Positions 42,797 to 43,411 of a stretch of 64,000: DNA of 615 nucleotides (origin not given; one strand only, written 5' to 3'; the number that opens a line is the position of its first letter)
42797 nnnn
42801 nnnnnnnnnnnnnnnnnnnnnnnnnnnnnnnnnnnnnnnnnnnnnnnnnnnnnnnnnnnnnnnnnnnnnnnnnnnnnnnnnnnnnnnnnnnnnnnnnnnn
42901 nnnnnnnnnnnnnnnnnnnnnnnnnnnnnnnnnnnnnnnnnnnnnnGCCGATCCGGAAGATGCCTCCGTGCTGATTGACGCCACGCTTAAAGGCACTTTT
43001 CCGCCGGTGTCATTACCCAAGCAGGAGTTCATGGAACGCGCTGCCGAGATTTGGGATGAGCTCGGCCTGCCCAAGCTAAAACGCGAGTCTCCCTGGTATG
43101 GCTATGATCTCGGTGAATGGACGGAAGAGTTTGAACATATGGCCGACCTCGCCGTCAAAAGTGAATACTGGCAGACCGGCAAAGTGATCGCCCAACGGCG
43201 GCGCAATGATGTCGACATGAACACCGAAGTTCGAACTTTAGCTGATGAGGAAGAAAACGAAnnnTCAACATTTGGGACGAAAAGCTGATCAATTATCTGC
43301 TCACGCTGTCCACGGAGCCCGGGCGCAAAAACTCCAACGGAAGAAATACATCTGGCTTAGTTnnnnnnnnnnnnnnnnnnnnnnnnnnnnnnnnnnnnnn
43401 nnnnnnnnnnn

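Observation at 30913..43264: Multi-decarboxylase catabolic system: two UbiDs, HMPD-decarboxylase-like aldolase, TPP enzyme, Mo-hydroxylase, TTT importer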

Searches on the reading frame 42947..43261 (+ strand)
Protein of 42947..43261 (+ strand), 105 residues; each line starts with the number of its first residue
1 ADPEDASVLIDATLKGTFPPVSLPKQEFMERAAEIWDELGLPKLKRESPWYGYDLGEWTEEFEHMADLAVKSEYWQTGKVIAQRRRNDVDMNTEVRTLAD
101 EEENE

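Call 96: search_protein_representatives(protein=window:42947-43261:+)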
Query: 105 residues. Proteins with E-value up to 0.001 (for the whole library): 453; up to 1e-10: 209; up to 1e-30: 5. The best 150 are listed.
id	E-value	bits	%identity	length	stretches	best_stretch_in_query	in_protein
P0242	9.3e-36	138.6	65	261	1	4-103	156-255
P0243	7.8e-35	135.6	61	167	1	4-101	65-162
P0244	5.4e-34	132.9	62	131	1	2-98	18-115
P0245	2.3e-32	127.7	70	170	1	9-90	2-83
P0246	3.8e-31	123.7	59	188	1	2-100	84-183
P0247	5.7e-28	113.5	57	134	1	4-93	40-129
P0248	8.1e-27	109.8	57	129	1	4-96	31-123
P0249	1.4e-25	105.8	58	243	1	4-86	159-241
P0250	1.9e-25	105.4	51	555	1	4-99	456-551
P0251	1.3e-24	102.7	54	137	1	3-87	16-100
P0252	3.7e-24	101.3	58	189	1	6-86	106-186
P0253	3.7e-24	101.3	58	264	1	3-86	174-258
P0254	4.4e-24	101.0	60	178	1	2-85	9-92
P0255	5.5e-24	100.7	59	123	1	6-85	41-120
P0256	6.8e-24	100.4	56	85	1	19-99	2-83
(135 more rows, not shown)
